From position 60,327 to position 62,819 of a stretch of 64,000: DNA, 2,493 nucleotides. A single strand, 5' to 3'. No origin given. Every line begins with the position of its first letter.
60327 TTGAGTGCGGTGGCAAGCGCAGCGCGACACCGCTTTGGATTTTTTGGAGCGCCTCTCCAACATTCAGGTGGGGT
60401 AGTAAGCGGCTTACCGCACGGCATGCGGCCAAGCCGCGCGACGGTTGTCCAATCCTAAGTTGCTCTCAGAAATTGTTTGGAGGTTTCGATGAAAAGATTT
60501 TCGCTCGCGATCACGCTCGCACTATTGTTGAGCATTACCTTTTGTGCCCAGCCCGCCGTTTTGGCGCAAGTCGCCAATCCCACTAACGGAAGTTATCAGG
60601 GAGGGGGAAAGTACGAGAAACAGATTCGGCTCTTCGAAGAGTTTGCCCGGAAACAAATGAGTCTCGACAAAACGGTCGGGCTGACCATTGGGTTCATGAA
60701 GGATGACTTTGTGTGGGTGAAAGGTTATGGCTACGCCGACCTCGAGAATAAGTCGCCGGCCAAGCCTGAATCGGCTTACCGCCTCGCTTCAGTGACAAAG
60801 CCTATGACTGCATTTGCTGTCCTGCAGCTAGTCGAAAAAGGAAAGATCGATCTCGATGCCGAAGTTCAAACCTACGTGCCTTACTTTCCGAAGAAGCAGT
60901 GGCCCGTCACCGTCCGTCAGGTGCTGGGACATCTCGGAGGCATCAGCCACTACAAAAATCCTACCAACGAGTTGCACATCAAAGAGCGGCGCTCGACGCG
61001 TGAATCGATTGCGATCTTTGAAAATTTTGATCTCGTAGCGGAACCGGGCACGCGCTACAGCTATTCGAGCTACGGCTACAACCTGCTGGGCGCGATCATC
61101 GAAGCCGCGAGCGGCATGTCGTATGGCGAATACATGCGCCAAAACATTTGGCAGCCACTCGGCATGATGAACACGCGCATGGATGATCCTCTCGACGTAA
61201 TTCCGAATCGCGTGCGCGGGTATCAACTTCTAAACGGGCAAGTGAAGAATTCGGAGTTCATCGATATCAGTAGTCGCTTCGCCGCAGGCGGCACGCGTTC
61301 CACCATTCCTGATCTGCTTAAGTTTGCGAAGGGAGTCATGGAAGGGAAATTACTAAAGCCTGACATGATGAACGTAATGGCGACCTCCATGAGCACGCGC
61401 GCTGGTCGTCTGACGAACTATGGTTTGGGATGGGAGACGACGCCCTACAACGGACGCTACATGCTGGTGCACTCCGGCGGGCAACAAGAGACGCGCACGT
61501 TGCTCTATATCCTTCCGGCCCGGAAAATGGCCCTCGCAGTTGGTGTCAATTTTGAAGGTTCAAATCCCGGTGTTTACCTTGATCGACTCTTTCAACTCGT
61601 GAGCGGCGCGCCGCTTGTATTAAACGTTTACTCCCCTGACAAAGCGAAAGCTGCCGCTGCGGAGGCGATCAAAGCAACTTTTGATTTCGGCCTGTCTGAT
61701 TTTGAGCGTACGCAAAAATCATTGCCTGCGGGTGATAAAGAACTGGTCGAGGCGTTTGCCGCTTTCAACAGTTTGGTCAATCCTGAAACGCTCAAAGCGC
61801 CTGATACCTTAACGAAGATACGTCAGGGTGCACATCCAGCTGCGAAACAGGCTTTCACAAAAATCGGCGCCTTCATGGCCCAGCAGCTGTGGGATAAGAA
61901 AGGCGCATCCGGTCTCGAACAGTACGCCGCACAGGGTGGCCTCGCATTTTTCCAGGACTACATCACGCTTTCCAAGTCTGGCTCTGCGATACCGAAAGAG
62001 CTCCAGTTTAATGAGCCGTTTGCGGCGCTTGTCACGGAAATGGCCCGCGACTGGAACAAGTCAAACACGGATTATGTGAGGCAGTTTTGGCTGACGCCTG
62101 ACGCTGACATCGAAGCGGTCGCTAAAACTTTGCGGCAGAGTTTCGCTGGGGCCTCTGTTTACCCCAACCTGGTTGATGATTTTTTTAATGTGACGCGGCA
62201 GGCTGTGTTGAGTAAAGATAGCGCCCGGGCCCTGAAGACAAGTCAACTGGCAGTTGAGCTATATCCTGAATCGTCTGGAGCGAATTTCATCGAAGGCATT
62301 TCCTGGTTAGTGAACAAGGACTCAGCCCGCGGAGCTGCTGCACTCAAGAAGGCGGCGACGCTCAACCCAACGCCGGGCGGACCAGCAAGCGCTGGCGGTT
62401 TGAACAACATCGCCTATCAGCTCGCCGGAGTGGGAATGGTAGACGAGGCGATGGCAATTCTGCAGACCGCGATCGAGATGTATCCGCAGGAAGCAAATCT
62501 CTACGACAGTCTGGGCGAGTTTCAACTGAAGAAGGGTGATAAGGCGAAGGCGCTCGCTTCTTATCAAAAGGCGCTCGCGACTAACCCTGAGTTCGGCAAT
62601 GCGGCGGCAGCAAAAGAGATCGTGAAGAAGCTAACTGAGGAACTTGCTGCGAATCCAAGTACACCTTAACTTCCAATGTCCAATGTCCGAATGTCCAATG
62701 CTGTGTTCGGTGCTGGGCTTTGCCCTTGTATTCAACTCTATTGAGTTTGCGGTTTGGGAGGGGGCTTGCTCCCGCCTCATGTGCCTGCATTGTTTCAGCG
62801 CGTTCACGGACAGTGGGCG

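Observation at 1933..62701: At least ten families of low-complexity 7-8-nt tandem-unit runs, mostly paired as long imperfect inverted repeats, occupy about 23 intergenic spacers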

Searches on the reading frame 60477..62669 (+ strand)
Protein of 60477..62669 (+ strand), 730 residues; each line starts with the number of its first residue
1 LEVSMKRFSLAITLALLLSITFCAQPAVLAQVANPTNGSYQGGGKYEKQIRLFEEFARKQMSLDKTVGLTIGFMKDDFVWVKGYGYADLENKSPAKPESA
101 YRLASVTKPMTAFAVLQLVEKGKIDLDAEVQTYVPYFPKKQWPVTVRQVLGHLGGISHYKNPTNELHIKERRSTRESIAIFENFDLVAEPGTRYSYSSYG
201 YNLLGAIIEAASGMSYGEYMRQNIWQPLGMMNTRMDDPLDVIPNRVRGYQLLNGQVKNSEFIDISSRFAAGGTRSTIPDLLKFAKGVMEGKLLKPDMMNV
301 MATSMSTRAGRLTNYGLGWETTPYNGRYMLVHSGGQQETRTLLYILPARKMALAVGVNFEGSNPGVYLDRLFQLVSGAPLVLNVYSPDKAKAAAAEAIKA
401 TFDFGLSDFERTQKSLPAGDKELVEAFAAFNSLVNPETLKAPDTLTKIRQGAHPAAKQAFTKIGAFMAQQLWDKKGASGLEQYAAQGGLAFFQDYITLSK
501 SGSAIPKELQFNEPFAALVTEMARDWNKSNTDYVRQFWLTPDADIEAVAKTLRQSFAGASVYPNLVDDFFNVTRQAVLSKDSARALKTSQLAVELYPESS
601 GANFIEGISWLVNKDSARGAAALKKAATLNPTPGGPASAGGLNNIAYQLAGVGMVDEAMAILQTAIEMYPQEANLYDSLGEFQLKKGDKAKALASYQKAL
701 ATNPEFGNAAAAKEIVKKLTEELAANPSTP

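Call 11: search_protein_families(library=ncbifam, proteins=[window:60477-62669:+])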
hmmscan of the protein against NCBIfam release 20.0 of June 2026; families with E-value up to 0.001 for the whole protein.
window:60477-62669:+ (730 aa): 53 families (the best 25 are shown)
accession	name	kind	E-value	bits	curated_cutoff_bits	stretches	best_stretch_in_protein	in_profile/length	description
NF007943.0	PRK10662.1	equivalog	5.4e-24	84.5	266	1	39-358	30-355/380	D-alanyl-D-alanine-carboxypeptidase/endopeptidase AmpH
NF033085.1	bla_class_C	equivalog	1.5e-21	76.6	415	1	55-334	10-282/356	class C beta-lactamase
NF038069.1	blaIDC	exception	3.9e-19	68.8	850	1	61-330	50-311/395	IDC family class C beta-lactamase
NF009622.0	PRK13128.1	equivalog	1.3e-17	63.5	443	1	70-363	26-318/518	D-aminopeptidase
NF052559.1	MthAcHydAcmB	equivalog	6.5e-17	61.3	550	1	75-285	34-267/391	methyl acetate hydrolase AcmB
NF002968.0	PRK03642.1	equivalog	4.7e-15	55.3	385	1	85-234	82-241/432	penicillin binding protein PBP4B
NF012173.1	CMY2-MIR-ACT-EC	exception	6.6e-15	54.8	680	1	65-324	44-296/380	CMY2/MIR/ACT/EC family class C beta-lactamase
NF000185.2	BlaEC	exception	7.1e-15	54.8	850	1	68-322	43-290/377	BlaEC family class C beta-lactamase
NF038238.1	blaBUT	exception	1.4e-14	54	850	1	82-323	63-297/383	BUT family class C beta-lactamase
NF038366.1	blaSFDC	exception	1.3e-13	50.8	840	1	70-329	49-301/382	SFDC family class C beta-lactamase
NF000191.1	CMY2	exception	1.5e-12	47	800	1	68-324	47-296/381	CMY-2 family class C beta-lactamase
NF045671.1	blaPNC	exception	2.1e-12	46.6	750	1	37-324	33-313/401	PNC family class C beta-lactamase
NF038269.1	lipase_LipE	equivalog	8.3e-12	44.9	750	1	90-234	77-221/407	lipase LipE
NF041662.1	ampC_Kaer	exception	9.8e-12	44.3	825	1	80-323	59-295/381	AmpC-Kaer family extended-spectrum class C beta-lactamase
NF040478.1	blaLAQ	exception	1e-11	44.5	850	1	80-327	58-298/380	LAQ family class C beta-lactamase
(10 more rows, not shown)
